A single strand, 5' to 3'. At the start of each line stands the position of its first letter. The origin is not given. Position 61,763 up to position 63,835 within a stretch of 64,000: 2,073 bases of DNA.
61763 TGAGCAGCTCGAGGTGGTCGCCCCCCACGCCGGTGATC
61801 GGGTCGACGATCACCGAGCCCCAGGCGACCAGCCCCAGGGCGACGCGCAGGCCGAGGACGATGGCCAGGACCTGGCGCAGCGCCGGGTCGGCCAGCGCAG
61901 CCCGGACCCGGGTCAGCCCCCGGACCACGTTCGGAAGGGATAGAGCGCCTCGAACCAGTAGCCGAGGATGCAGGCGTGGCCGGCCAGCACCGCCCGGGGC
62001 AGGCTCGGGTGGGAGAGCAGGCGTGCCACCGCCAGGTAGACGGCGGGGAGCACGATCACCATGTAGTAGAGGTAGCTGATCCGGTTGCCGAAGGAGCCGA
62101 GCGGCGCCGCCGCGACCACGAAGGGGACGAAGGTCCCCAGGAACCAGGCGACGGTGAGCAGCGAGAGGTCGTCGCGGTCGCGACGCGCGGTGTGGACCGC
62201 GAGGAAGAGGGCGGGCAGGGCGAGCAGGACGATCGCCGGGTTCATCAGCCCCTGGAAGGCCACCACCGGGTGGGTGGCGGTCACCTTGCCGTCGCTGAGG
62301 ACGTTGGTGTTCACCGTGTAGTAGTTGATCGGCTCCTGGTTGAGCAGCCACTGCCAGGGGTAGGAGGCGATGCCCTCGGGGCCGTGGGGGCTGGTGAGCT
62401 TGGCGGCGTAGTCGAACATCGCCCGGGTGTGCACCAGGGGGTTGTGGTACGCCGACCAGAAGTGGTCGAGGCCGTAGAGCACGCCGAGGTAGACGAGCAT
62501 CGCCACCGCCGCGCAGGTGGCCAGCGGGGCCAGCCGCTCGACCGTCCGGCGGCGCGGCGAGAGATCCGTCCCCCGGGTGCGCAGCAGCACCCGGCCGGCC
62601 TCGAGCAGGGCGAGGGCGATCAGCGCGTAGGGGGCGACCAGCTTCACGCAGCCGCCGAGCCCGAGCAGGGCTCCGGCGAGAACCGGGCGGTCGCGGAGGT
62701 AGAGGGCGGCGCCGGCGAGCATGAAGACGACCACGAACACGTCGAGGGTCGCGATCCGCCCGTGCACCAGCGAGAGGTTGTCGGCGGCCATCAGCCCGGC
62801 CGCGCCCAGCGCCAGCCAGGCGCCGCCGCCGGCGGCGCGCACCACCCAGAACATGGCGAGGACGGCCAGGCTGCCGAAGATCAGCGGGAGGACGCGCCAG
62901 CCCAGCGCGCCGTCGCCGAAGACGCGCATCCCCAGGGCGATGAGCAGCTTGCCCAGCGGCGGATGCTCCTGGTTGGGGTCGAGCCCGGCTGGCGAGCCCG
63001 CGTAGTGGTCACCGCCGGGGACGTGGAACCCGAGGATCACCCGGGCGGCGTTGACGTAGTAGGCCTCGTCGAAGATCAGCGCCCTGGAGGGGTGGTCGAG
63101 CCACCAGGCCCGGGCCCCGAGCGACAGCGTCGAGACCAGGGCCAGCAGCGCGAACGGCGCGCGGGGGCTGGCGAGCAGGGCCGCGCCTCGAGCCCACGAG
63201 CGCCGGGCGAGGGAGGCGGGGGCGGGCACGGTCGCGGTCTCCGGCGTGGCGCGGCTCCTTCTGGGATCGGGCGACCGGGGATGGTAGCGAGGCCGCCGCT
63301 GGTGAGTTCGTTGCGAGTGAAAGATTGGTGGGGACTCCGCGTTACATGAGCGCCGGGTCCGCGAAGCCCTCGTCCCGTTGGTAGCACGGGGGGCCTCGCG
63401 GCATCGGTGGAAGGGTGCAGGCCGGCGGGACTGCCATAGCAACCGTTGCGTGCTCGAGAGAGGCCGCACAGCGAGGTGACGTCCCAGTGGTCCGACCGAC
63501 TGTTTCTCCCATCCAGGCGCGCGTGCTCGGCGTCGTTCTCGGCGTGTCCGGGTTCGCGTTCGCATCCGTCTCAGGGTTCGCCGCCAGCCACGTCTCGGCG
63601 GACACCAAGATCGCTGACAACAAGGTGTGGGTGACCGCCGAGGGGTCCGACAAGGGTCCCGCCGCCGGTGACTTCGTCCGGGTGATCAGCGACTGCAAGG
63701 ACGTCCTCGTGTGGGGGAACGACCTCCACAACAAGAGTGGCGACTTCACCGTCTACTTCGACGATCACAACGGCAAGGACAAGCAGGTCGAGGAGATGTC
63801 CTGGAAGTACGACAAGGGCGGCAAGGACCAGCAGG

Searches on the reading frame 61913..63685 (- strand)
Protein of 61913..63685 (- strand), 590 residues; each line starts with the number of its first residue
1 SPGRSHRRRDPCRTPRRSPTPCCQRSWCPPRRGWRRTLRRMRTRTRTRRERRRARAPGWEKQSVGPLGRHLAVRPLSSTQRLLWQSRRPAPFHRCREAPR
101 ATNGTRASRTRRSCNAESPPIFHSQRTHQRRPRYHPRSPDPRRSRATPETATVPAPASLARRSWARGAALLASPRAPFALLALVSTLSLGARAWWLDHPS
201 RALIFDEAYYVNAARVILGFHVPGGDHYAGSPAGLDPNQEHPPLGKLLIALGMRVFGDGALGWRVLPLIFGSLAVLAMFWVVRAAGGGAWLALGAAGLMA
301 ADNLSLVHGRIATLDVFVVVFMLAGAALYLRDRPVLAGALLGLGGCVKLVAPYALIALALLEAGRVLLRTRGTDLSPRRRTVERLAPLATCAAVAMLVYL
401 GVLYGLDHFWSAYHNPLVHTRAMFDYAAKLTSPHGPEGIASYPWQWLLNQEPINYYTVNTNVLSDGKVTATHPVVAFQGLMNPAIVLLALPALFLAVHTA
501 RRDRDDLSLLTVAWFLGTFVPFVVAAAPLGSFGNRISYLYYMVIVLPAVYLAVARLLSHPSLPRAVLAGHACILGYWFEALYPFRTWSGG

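Call 53: search_protein_families(library=pfam, proteins=[window:61913-63685:-], max_evalue=0.0001)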
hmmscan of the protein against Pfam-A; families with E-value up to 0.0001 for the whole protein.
window:61913-63685:- (590 aa): 2 families
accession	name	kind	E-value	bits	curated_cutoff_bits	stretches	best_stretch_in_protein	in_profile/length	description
PF02366.24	PMT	-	3.7e-11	43.5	22.7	1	261-381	83-214/245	Dolichyl-phosphate-mannose-protein mannosyltransferase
PF13231.12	PMT_2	-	5.5e-06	27.1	26.1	1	241-368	2-130/160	Dolichyl-phosphate-mannose-protein mannosyltransferase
